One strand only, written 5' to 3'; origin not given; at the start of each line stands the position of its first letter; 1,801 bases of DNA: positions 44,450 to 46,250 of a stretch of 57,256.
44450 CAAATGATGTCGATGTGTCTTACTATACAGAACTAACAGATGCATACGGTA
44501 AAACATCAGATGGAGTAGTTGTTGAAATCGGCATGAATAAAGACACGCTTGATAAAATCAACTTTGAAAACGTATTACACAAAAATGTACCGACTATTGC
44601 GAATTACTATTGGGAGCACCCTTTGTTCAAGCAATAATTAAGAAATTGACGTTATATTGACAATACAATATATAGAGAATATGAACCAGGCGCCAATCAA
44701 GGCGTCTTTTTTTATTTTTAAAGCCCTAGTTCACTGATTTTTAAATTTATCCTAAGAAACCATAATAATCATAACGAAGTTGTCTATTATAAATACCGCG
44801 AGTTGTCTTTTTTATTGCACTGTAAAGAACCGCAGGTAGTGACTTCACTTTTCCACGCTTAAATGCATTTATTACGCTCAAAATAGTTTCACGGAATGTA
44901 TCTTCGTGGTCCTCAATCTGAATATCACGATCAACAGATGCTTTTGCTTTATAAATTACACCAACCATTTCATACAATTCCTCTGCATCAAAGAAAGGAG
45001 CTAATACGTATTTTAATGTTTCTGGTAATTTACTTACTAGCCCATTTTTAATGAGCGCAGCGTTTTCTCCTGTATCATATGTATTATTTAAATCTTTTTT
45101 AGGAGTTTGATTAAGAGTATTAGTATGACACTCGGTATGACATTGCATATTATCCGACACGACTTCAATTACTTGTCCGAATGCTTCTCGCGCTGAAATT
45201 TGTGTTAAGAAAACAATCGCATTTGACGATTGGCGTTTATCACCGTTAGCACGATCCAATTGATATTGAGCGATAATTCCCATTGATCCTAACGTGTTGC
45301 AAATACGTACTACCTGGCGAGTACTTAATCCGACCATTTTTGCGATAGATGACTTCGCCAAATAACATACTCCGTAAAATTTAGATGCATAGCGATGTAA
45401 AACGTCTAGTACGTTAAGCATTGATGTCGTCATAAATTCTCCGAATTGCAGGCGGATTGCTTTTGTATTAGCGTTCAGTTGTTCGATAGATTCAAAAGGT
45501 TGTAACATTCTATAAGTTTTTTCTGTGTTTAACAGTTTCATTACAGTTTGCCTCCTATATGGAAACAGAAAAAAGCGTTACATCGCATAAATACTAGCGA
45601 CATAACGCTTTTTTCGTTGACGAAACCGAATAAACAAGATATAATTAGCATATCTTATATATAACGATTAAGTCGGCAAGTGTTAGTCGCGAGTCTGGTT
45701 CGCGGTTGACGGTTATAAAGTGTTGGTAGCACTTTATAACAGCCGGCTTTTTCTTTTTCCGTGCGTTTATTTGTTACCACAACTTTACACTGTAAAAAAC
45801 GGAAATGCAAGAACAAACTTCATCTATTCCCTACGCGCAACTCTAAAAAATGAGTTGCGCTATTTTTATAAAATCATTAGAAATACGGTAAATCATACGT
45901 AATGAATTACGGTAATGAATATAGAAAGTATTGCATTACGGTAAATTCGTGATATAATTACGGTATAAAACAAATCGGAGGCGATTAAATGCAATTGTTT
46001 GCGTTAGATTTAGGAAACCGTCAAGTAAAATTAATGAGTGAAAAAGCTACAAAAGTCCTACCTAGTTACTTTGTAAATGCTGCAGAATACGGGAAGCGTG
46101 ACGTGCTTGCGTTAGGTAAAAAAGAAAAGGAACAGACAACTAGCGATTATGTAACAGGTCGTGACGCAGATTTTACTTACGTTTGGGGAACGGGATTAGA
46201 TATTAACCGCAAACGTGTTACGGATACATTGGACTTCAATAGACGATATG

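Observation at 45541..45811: Leader of the Rep-like gene looks like an antisense-RNA/attenuation copy-control region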

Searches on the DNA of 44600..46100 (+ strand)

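Call 4: search_dna_similar(query=window:44600-46100:+, collection=phages, mode=near, max_rows=30)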
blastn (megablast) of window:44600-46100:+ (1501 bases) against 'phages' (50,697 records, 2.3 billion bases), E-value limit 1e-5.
No match.

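Call 5: search_dna_similar(query=window:44600-46100:+, collection=plasmids, mode=near, max_rows=30)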
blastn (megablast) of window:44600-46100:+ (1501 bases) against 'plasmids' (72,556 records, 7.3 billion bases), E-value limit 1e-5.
No match.

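Call 50: build_rna_model(alignment_id=A4, structure=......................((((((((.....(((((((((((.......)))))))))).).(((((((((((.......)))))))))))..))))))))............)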
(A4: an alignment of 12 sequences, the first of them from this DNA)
Model R1 built from alignment A4 (12 sequences, 117 columns); structure: as given.
model positions 111; base pairs 30; branch points 1; effective number of sequences 1.56; information 0.59 bits per position. Calibrated on 0.2 Mb of random sequence (short: E-values are rough).
structure used (alignment columns):
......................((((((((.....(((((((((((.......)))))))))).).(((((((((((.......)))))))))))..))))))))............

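Call 51: search_with_rna_model(model_id=R1, sources=[window, L001, L002, L003, L012, L016, L018, L020, L021, L022, L023, L025, L026, L027, L028, L029, L030, L031, L032, L033, L034, L035, L036, L037, L038, L039, L040, L041, L042, L043, L044, L045, L046, L047, L048, L049, L050, L051, L052, L053, L054, L055, L056, L057, L058, L059, L060, L061, L062, L063, L064, L065, L066, L067, L068, L069, L070, L071, L072, L073, L074, L075, L076, L077, L078, L079, L080, L081, L082, L083, L084, L085, L086, L087, L088, L089, L090, L091, L092, L093, L094, L095, L096, L097, L098, L099, L100, L101, L102, L103, L104, L105, L106], max_evalue=1)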
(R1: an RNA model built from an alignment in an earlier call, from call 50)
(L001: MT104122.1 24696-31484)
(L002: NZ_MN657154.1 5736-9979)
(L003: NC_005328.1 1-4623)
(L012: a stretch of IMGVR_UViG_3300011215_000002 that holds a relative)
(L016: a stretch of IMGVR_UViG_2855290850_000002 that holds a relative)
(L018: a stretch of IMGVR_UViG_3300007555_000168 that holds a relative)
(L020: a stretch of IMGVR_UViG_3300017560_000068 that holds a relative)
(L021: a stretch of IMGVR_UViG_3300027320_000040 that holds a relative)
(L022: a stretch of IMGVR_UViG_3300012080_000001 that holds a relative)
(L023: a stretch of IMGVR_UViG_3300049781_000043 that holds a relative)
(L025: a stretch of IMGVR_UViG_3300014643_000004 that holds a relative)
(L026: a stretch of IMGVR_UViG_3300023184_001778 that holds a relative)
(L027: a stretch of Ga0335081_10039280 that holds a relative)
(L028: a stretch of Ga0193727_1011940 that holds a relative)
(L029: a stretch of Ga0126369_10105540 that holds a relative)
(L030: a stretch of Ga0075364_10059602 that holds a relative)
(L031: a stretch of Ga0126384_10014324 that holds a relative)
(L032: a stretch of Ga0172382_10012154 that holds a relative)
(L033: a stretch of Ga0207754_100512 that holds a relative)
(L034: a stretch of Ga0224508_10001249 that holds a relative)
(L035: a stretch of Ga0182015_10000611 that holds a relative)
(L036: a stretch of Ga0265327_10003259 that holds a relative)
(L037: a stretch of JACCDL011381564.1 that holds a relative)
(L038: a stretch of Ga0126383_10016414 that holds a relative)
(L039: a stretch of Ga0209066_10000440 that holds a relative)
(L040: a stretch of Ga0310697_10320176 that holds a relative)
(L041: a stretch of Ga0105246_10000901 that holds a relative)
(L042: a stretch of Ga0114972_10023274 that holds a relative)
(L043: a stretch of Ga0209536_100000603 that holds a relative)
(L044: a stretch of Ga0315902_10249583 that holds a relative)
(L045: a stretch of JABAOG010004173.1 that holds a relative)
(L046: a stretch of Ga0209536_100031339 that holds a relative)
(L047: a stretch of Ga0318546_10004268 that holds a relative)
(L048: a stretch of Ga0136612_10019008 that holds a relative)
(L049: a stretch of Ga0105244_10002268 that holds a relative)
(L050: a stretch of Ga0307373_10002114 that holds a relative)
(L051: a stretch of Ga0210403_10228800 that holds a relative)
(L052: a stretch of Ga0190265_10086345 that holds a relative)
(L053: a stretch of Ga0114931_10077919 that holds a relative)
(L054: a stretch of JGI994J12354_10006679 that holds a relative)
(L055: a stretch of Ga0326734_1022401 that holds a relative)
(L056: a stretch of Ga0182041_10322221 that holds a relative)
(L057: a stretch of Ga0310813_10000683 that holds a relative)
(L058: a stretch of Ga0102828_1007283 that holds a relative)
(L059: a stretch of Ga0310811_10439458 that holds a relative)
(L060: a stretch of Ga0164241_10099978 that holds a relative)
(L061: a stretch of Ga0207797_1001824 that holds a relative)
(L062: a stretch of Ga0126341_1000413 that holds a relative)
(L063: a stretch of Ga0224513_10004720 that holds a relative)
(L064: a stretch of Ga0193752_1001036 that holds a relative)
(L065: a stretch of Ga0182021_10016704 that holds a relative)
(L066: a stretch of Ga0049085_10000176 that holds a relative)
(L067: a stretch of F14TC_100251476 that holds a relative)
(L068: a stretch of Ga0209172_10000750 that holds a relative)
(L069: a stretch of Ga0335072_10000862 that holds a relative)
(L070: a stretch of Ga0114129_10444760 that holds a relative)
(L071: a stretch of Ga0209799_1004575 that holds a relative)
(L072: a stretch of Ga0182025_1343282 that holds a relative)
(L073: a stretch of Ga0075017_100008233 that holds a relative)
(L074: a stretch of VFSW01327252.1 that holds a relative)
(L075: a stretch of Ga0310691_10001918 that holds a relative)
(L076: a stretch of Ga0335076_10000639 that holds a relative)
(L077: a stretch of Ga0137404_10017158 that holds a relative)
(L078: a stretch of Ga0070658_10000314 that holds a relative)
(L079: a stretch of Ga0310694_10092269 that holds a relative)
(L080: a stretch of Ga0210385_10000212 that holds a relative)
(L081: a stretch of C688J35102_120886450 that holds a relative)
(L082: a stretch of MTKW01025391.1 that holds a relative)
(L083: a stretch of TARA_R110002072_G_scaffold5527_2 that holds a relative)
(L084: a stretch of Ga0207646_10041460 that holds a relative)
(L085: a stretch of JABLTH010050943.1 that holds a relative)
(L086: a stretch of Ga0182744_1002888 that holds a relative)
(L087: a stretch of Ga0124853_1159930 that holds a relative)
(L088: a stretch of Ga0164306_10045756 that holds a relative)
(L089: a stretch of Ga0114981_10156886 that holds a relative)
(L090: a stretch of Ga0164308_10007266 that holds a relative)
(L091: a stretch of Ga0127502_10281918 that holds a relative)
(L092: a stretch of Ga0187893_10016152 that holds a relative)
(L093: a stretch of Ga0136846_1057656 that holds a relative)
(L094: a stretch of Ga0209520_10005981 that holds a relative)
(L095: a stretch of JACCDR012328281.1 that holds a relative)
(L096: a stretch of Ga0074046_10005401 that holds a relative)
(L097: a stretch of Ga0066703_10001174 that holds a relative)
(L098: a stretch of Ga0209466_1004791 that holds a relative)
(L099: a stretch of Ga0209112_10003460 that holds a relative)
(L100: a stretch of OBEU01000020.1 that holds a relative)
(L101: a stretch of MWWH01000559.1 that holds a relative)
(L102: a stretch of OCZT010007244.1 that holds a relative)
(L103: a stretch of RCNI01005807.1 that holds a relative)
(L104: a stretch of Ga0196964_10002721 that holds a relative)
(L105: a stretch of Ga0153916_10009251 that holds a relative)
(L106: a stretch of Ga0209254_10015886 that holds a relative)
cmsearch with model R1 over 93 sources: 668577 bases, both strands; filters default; matches with E-value up to 1: 14.
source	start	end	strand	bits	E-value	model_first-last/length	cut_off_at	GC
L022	3687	3799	+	123.3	2.4e-30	1-111/111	no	0.39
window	45652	45760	+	117.6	9.6e-29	1-111/111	no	0.41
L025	370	480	-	108.3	3.7e-26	1-111/111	no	0.45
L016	783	891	-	103.9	6.4e-25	1-111/111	no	0.46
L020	66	174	-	99.6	9.6e-24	1-111/111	no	0.48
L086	7562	7670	+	99.6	9.6e-24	1-111/111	no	0.48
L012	2166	2276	+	82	7.8e-19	1-111/111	no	0.5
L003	754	866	-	43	5.8e-08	1-111/111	no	0.49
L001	2761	2866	-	22.8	0.026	1-111/111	no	0.49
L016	774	884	+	22.7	0.027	1-111/111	no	0.47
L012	2175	2285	-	19.1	0.26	1-111/111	no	0.5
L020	196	274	+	18.3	0.45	1-111/111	no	0.29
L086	7462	7540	-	18.3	0.45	1-111/111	no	0.29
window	45659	45767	-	18.3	0.45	1-111/111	no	0.44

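Call 52: search_with_rna_model(model_id=R1, sources=[L107, L108, L109, L110, L111, L112, L113, L114, L115, L116, L117, L118, L119, L120, L121, L122, L123, L124, L125, L126, L127, L128, L129, L130, L131, L132, L133, L134, L135, L136, L137, L138, L139, L140, L141, L142, L143, L144, L145], max_evalue=1)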
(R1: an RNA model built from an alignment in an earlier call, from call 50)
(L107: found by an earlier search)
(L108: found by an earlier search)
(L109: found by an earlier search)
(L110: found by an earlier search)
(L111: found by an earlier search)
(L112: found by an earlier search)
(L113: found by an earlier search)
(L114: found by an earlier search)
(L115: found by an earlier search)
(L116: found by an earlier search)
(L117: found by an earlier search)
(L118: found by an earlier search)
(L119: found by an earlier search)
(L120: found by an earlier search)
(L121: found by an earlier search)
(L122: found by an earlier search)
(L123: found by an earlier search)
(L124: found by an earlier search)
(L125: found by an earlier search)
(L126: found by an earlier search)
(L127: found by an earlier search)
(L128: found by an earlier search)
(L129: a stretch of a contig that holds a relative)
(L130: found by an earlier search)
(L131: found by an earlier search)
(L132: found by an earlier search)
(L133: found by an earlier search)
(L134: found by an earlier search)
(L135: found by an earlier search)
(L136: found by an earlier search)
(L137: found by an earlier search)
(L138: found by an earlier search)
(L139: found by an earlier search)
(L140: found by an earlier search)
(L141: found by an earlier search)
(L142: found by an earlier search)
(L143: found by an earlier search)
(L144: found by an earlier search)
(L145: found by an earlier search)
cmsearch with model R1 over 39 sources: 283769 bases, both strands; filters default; matches with E-value up to 1: 3.
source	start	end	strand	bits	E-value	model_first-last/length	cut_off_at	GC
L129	3434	3542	+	99.6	4.1e-24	1-111/111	no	0.48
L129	3334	3412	-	18.3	0.19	1-111/111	no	0.29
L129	3441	3550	-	16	0.82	1-111/111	no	0.47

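Call 53: search_with_rna_model(model_id=R1, sources=[L001, L002, L003], max_evalue=10, filters=off, show_alignments=4)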
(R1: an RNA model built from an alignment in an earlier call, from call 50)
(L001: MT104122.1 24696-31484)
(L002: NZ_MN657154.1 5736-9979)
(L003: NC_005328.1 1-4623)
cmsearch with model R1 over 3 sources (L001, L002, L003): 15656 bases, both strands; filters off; matches with E-value up to 10: 23.
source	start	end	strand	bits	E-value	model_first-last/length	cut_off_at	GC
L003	754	866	-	43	1.4e-09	1-111/111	no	0.49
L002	2778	2892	-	24.1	0.00025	1-111/111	no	0.44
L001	2761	2866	-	22.7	0.00061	1-111/111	no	0.49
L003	884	980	+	17.8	0.015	1-111/111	no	0.38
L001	2894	2962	+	12.5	0.43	1-111/111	no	0.48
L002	1787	1861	+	11.6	0.77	1-111/111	no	0.29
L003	187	238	+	10.9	1.2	1-111/111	no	0.29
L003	3399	3450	+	10.8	1.3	1-111/111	no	0.25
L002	1732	1768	+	10.5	1.6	1-111/111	no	0.16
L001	450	515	-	10.3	1.7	1-111/111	no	0.44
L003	4326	4420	-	10.1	2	1-111/111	no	0.32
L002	1816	1872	-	9.7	2.6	1-111/111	no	0.33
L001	443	509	+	9.7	2.6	1-111/111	no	0.46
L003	2387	2437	+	9.6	2.9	1-111/111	no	0.29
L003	899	989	-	9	4.2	1-111/111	no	0.41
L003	744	848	+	8.8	4.7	1-111/111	no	0.51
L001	5253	5306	-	8.6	5.3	1-111/111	no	0.28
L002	4057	4126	+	8.5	5.5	1-111/111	no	0.3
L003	3821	3871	-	8.5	5.5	1-111/111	no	0.25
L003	621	673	-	8.3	6.5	1-111/111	no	0.25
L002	2888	2984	+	7.9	8.3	1-111/111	no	0.42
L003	1815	1851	-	7.8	8.7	1-111/111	no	0.22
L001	4759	4788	-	7.6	9.8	1-111/111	no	0.27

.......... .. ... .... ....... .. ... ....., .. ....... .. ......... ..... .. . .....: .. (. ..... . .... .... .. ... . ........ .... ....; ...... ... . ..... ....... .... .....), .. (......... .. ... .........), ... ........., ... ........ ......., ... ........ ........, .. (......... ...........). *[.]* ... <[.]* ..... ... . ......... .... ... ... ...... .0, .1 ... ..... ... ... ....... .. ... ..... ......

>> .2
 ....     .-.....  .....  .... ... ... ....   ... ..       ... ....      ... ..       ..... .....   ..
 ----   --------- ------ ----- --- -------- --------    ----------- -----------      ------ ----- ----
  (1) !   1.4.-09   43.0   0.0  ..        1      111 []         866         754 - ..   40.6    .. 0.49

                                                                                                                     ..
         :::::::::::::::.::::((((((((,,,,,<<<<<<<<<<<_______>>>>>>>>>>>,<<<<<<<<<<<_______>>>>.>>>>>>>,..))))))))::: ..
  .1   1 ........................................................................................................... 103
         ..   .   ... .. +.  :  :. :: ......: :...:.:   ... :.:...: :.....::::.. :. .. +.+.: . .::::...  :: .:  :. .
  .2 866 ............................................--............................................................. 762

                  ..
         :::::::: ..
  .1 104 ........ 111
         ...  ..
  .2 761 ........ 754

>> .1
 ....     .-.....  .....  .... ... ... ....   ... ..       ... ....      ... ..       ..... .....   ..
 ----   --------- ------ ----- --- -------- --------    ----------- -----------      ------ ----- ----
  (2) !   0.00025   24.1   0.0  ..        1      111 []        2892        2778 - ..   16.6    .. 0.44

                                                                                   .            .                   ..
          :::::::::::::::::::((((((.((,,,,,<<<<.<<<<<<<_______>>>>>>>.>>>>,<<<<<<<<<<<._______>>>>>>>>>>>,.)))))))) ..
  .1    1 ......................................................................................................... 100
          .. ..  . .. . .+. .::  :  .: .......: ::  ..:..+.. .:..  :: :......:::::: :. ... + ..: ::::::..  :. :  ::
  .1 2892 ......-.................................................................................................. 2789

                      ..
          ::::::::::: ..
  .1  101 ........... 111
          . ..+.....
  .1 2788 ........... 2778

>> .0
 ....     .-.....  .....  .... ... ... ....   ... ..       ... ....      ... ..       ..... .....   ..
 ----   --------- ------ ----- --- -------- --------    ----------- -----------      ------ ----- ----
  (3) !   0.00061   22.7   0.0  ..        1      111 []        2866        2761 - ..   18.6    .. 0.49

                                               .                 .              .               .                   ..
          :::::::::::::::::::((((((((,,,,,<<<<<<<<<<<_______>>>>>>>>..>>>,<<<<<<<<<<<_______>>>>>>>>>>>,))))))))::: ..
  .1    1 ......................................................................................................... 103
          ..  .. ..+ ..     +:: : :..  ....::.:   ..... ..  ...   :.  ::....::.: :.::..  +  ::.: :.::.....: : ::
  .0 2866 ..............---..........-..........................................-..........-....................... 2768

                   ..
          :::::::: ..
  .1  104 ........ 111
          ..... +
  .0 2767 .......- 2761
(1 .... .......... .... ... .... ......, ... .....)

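Call 76: search_with_rna_model(model_id=R1, sources=[L147, L148, L149, L150, L151, L152, L153, L154, L155, L156], max_evalue=1, filters=off)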
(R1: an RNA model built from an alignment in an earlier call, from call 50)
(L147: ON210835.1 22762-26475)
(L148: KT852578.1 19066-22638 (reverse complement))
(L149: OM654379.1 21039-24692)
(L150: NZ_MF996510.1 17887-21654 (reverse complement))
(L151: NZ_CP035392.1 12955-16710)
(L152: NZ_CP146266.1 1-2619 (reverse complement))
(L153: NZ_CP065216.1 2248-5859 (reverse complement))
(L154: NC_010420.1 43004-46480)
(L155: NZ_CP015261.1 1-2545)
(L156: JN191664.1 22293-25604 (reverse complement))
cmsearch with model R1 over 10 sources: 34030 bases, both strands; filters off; matches with E-value up to 1: 13.
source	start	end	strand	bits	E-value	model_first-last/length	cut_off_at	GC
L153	1214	1322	-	45.9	4.5e-10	1-111/111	no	0.39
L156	1282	1392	-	45.7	5.3e-10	1-111/111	no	0.35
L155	248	360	-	45.7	5.3e-10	1-111/111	no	0.39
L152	1242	1352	-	44.3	1.3e-09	1-111/111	no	0.45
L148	1273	1385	-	40.6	1.4e-08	1-111/111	no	0.39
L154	1235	1347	-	30.3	1e-05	1-111/111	no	0.5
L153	1205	1312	+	24.9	0.00033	1-111/111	no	0.41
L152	1062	1118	-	18.8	0.017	1-111/111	no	0.23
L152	1399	1464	+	16.7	0.062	1-111/111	no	0.29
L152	1055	1110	+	15.4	0.14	1-111/111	no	0.23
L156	1274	1384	+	15.2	0.17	1-111/111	no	0.36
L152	1408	1472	-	14.2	0.32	1-111/111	no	0.29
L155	356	413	+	13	0.7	1-111/111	no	0.36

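Call 77: search_with_rna_model(model_id=R1, sources=[window, L011, L009, L008, L010, L012, L013, L014, L016, L020, L022, L025, L001, L002, L003, L148, L152, L153, L154, L155, L156], max_evalue=0.05, make_alignment=true)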
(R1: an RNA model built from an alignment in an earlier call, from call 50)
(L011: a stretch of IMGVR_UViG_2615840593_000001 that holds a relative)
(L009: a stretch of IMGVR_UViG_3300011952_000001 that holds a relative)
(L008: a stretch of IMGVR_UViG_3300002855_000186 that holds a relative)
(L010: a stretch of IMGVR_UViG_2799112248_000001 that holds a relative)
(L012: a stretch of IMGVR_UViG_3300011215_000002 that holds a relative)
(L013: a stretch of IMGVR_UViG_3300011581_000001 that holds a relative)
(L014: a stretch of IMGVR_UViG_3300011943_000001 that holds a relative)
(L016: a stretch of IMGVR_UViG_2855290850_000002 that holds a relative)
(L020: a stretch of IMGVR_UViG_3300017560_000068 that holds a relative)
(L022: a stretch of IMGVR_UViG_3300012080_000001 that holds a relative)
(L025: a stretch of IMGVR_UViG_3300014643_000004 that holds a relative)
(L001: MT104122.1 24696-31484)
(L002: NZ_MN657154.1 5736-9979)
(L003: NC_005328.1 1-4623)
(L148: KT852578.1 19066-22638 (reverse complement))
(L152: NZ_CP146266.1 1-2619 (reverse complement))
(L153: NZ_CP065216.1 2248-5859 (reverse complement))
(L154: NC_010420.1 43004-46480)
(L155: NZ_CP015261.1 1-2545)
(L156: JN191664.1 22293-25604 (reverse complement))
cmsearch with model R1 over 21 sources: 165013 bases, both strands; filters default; matches with E-value up to 0.05: 21.
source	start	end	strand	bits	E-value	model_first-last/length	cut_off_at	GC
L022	3687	3799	+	123.3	5.9e-31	1-111/111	no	0.39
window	45652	45760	+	117.6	2.4e-29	1-111/111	no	0.41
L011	2157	2269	+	111.6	1.1e-27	1-111/111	no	0.42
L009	2156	2268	+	111.5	1.2e-27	1-111/111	no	0.44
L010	2160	2271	+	111.3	1.3e-27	1-111/111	no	0.45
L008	2157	2269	+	110.7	2e-27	1-111/111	no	0.42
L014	2143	2252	+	110.1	2.9e-27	1-111/111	no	0.45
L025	370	480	-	108.3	9.2e-27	1-111/111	no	0.45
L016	783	891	-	103.9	1.6e-25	1-111/111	no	0.46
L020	66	174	-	99.6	2.4e-24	1-111/111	no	0.48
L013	2165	2273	+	84.6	3.6e-20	1-111/111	no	0.44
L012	2166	2276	+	82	1.9e-19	1-111/111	no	0.5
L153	1214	1322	-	46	2.2e-09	1-111/111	no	0.39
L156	1282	1392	-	45.7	2.5e-09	1-111/111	no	0.35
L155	248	360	-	45.7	2.5e-09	1-111/111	no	0.39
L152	1242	1352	-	44.3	6.2e-09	1-111/111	no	0.45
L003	754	866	-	43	1.4e-08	1-111/111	no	0.49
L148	1273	1385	-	40.7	6.5e-08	1-111/111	no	0.39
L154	1235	1347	-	30.3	5.1e-05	1-111/111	no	0.5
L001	2761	2866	-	22.8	0.0063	1-111/111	no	0.49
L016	774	884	+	22.7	0.0065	1-111/111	no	0.47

Alignment A5: 21 matches aligned to the model, 131 columns, each read 5' to 3' on its own strand. Consensus structure (alignment columns), stored with it:
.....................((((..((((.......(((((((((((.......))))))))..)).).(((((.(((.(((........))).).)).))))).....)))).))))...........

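Call 78: search_with_rna_model(model_id=R1, sources=[window, L011, L009, L008, L010, L012, L013, L014, L016, L020, L022, L025, L001, L002, L003, L148, L152, L153, L154, L155, L156], max_evalue=0.0064, make_alignment=true)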
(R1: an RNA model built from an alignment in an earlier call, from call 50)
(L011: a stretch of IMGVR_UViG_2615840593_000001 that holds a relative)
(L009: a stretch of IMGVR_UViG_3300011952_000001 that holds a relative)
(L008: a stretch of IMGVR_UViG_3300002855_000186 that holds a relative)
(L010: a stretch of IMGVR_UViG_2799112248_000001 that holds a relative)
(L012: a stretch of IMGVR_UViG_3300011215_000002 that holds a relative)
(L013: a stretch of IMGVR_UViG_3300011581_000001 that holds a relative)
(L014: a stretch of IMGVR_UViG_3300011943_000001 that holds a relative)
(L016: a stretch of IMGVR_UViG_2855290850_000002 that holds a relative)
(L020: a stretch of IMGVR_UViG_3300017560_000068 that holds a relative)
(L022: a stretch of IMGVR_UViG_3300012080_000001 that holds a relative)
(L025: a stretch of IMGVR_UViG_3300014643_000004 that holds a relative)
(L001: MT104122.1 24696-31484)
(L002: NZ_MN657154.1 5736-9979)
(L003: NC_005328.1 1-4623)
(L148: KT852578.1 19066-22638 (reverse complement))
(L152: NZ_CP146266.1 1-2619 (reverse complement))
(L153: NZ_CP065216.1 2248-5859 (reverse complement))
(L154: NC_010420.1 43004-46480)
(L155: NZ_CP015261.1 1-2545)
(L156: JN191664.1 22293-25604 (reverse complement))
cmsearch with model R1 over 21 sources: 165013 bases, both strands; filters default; matches with E-value up to 0.0064: 20.
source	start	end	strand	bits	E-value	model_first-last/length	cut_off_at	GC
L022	3687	3799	+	123.3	5.9e-31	1-111/111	no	0.39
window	45652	45760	+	117.6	2.4e-29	1-111/111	no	0.41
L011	2157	2269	+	111.6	1.1e-27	1-111/111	no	0.42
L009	2156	2268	+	111.5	1.2e-27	1-111/111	no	0.44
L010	2160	2271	+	111.3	1.3e-27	1-111/111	no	0.45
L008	2157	2269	+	110.7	2e-27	1-111/111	no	0.42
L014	2143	2252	+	110.1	2.9e-27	1-111/111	no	0.45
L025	370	480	-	108.3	9.2e-27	1-111/111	no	0.45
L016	783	891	-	103.9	1.6e-25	1-111/111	no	0.46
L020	66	174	-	99.6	2.4e-24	1-111/111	no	0.48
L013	2165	2273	+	84.6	3.6e-20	1-111/111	no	0.44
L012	2166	2276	+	82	1.9e-19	1-111/111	no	0.5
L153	1214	1322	-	46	2.2e-09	1-111/111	no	0.39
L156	1282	1392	-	45.7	2.5e-09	1-111/111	no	0.35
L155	248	360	-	45.7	2.5e-09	1-111/111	no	0.39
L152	1242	1352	-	44.3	6.2e-09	1-111/111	no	0.45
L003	754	866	-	43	1.4e-08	1-111/111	no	0.49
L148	1273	1385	-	40.7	6.5e-08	1-111/111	no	0.39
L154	1235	1347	-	30.3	5.1e-05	1-111/111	no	0.5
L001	2761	2866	-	22.8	0.0063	1-111/111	no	0.49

Alignment A6: 20 matches aligned to the model, 131 columns, each read 5' to 3' on its own strand. Consensus structure (alignment columns), stored with it:
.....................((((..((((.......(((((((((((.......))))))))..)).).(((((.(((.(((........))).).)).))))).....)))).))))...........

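Call 96: build_rna_model(alignment_id=A8, structure=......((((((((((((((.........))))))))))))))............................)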
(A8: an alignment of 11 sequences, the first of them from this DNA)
Model R2 built from alignment A8 (11 sequences, 71 columns); structure: as given.
model positions 65; base pairs 14; branch points 0; effective number of sequences 3.74; information 0.862 bits per position. Calibrated on 0.2 Mb of random sequence (short: E-values are rough).
structure used (alignment columns):
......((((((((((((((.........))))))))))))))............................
